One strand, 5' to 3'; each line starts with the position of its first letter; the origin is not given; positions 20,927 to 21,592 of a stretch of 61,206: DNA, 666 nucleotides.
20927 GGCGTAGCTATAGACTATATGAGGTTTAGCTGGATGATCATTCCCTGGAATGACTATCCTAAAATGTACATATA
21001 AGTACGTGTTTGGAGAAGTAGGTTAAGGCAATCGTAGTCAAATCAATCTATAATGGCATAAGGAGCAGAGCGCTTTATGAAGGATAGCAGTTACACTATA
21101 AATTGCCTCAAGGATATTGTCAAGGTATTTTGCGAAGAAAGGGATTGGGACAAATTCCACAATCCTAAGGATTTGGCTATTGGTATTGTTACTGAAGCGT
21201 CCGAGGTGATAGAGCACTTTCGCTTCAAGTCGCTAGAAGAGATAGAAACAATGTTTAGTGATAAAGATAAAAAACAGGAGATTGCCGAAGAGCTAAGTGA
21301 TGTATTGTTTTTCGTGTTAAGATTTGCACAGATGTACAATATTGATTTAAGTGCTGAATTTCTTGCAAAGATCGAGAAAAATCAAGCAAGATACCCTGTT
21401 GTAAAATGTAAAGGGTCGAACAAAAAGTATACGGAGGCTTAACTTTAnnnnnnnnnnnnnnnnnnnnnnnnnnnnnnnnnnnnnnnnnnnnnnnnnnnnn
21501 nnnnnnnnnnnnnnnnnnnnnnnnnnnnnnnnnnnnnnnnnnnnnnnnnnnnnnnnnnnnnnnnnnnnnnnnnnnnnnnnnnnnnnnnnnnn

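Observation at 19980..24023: AT-rich ~4-kb islet next to tRNA-Pro carrying a MazG-like NTP pyrophosphatase and a DUF2075 nuclease-helicase: candidate anti-phage module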

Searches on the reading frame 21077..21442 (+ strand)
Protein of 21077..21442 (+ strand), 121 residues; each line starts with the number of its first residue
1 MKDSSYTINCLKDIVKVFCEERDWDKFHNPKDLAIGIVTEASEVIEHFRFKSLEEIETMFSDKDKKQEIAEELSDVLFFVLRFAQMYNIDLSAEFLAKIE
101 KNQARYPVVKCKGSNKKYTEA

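Call 4: search_protein_families(library=pfam, proteins=[window:21077-21442:+], max_evalue=0.01)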
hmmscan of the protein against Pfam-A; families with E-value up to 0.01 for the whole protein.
window:21077-21442:+ (121 aa): 5 families
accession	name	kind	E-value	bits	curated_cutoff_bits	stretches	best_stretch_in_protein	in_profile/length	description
PF12643.12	MazG-like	-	1.1e-10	42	27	1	38-120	4-84/85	MazG-like family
PF03819.22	MazG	-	2e-07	31.6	22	1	34-109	7-73/74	MazG nucleotide pyrophosphohydrolase domain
PF01503.22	PRA-PH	-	0.00072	20.4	21.3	1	37-93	34-77/86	Phosphoribosyl-ATP pyrophosphohydrolase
PF08761.16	dUTPase_2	-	0.0037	18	22.9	1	32-100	31-95/162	dUTPase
PF06580.19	His_kinase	-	0.0068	17.1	25.2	0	46-94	12-62/81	Histidine kinase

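Call 5: search_protein_families(library=padloc, proteins=[window:21077-21442:+], max_evalue=0.01)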
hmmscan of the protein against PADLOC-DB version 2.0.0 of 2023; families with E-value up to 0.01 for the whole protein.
window:21077-21442:+ (121 aa): 1 family
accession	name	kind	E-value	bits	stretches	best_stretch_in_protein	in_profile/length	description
PDLC03689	HEase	-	0.0037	13.8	1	32-90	485-543/732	homing endonuclease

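Call 8: search_protein_families(library=ncbifam, proteins=[window:21077-21442:+], max_evalue=0.01)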
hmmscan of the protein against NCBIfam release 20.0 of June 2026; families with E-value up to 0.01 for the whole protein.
window:21077-21442:+ (121 aa): 6 families
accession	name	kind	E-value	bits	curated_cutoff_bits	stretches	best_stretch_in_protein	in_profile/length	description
TIGR00444.1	mazG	subfamily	0.0001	22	148.3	1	40-108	153-220/248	MazG family protein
NF007113.1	PRK09562.1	equivalog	0.0002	21.1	208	1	41-110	156-223/251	nucleoside triphosphate pyrophosphohydrolase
NF052436.1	YabN_Meth_PPase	exception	0.00051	19.2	525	1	52-112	401-461/486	bifunctional methyltransferase/pyrophosphohydrolase YabN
TIGR03188.1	histidine_hisI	equivalog_domain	0.0016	18.6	42.7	1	54-91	38-77/84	phosphoribosyl-ATP diphosphatase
NF003038.0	PRK03934.1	equivalog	0.0019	17.1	285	1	15-104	120-209/267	phosphatidylserine decarboxylase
NF004435.0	PRK05771.3-4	equivalog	0.0092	14.3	1410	1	34-106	89-160/701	V-type ATP synthase subunit I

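Call 20: find_homologous_proteins(query=window:21077-21439:+, max_evalue=0.00001)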
Query window:21077-21439:+ (121 aa): 1920 proteins with E <= 0.00001 among 1927 candidates; the best 120 are listed.
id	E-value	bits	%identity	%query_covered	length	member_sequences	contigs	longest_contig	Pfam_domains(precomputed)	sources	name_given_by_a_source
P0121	2.8e-73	261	100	100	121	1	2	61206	PF03819.23,PF12643.13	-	-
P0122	1.1e-54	201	78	100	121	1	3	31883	PF03819.23,PF12643.13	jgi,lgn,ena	-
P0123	3.2e-51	190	72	98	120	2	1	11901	PF12643.13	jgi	-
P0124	2.1e-49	184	72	98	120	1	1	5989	PF12643.13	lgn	-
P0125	1.1e-47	179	70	98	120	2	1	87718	PF03819.23,PF12643.13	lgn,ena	-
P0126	1.2e-47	178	69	98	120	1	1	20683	PF12643.13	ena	-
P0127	1.6e-47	178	69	98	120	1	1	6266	PF12643.13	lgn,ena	-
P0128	4.0e-47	177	71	98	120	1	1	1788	PF12643.13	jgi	jgi:NTP pyrophosphatase (non-canonical NTP hydrolase)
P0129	9.0e-47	176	67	98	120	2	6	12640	PF12643.13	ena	-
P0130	6.6e-46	173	65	98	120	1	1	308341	PF12643.13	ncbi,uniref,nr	ncbi:nucleotide pyrophosphohydrolase [Desulfosporosinus nitroreducens]|uniref:Nucleotide pyrophospho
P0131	8.4e-46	173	68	98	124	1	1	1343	PF12643.13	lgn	-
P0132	1.0e-45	172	65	98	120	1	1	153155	PF12643.13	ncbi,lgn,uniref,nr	ncbi:nucleotide pyrophosphohydrolase [Desulfosporosinus hippei]|uniref:NTP pyrophosphatase, house-cl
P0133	3.0e-45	171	67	98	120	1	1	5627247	PF03819.23,PF12643.13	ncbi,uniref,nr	ncbi:nucleotide pyrophosphohydrolase [Brevibacillus ruminantium]|uniref:Nucleotide pyrophosphohydrol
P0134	8.3e-45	169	61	98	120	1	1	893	PF03819.23,PF12643.13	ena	-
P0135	2.1e-44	168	66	98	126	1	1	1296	PF03819.23,PF12643.13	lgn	-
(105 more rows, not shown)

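Call 22: search_solved_structures(query=window:21077-21439:+, max_evalue=0.1, show_alignments=3)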
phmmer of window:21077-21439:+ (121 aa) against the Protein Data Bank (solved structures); distinct sequences matched with E-value up to 0.1: 10.
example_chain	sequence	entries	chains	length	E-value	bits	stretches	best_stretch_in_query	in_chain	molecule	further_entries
2a3q_A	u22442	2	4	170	5.3e-18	68.4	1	9-120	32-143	hypothetical protein | Protein RS21-C6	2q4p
6sqw_A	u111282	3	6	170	5.3e-18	68.4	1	9-120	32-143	dCTP pyrophosphatase 1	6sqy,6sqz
7mu5_A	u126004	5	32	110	3.4e-14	56.1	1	9-107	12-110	dCTP pyrophosphatase 1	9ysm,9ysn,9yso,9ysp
4qgp_A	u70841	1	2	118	9.5e-14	54.7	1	10-108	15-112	pyrophosphatase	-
2oie_A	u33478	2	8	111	1e-12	51.4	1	9-102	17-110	RS21-C6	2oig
2q73_A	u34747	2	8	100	0.0064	19.8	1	43-106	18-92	Hypothetical protein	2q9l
2q5z_A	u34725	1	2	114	0.016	18.6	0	42-103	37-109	Hypothetical protein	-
5ie9_A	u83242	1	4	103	0.041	17.2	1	63-94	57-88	Nucleotide pyrophosphohydrolase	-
4dk4_A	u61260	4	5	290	0.07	16.5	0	21-88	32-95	Deoxyuridine triphosphatase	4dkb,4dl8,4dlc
4dk2_A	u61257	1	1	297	0.074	16.4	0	21-88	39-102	Deoxyuridine triphosphatase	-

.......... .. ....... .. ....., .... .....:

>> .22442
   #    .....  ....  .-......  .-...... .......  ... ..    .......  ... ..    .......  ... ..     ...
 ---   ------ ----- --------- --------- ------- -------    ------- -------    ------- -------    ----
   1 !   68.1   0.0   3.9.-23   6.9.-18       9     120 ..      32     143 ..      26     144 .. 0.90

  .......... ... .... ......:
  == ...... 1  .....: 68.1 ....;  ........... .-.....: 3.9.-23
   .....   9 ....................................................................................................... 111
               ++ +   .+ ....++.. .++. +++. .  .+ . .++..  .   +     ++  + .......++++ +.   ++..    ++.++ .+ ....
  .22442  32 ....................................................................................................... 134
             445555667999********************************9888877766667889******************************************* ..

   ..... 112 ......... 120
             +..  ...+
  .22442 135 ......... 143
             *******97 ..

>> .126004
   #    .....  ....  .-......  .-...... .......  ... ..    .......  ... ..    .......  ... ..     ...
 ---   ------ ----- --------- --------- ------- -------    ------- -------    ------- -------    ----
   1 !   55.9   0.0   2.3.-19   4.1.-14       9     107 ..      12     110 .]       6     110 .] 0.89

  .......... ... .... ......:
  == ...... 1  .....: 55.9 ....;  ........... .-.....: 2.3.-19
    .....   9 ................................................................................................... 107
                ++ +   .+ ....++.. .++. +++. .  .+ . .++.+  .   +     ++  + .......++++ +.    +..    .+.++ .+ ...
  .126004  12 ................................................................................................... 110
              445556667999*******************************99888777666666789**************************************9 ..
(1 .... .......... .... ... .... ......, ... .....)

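Call 48: find_encoding_contigs(protein=P0122, flank=8000, max_places=3)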
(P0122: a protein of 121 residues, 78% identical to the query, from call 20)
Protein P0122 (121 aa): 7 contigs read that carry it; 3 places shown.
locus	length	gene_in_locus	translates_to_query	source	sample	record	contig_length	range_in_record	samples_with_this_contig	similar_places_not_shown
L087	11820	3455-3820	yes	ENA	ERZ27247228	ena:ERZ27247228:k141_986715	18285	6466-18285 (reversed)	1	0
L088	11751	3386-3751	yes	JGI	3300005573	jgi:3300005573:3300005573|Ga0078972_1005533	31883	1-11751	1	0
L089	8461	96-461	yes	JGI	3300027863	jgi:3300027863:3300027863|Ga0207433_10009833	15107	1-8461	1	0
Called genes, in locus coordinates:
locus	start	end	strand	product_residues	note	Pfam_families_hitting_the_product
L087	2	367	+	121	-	?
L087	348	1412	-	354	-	PF01926:MMR_HSR1 (weak), PF06071:YchF-GTPase_C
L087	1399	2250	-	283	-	PF00795:CN_hydrolase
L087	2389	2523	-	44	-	PF01106:NifU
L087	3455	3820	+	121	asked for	PF03819:MazG (weak), PF12643:MazG-like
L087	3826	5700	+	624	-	PF04851:ResIII (faint), PF09848:SLFN-g3_helicase, PF20720:nSTAND3 (faint)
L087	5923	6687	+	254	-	PF01925:TauE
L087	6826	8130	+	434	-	PF13167:GTP-bdg_N, PF16360:GTP-bdg_M, PF01926:MMR_HSR1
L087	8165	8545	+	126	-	PF01597:GCV_H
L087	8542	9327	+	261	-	PF21948:LplA-B_cat, PF03099:BPL_LplA_LipB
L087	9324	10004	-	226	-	PF00027:cNMP_binding, PF13545:HTH_Crp_2, PF00325:Crp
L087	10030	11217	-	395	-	PF00155:Aminotran_1_2, PF01041:DegT_DnrJ_EryC1 (faint)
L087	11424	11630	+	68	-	-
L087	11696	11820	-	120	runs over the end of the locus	PF07561:DUF1540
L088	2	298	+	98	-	?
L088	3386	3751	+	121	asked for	PF03819:MazG (weak), PF12643:MazG-like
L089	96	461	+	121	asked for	PF03819:MazG (weak), PF12643:MazG-like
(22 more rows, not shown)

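Call 51: search_protein_families(library=phrogs, proteins=[window:21077-21439:+], max_evalue=1)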
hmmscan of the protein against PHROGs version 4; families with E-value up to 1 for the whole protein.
window:21077-21439:+ (121 aa): 8 families
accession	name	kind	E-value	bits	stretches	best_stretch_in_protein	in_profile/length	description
phrog_3301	-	other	6.4e-14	53.2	1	7-114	49-164/169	pyrophosphatase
phrog_229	-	other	2.8e-07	31.1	1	34-107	279-346/533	MazG-like pyrophosphatase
phrog_9236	-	other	0.0074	17.1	1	45-105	125-183/191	pyrophosphatase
phrog_8464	-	unknown function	0.015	16.6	1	46-84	3-41/115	-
phrog_173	-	DNA, RNA and nucleotide metabolism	0.021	15.7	1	25-94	53-119/196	nucleoside triphosphate pyrophosphohydrolase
phrog_9147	-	unknown function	0.028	15.1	1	29-105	20-94/204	-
phrog_22758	-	other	0.059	14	1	34-111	134-208/221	MazG-like pyrophosphatase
phrog_20092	-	unknown function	0.11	13.6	1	40-103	67-125/148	-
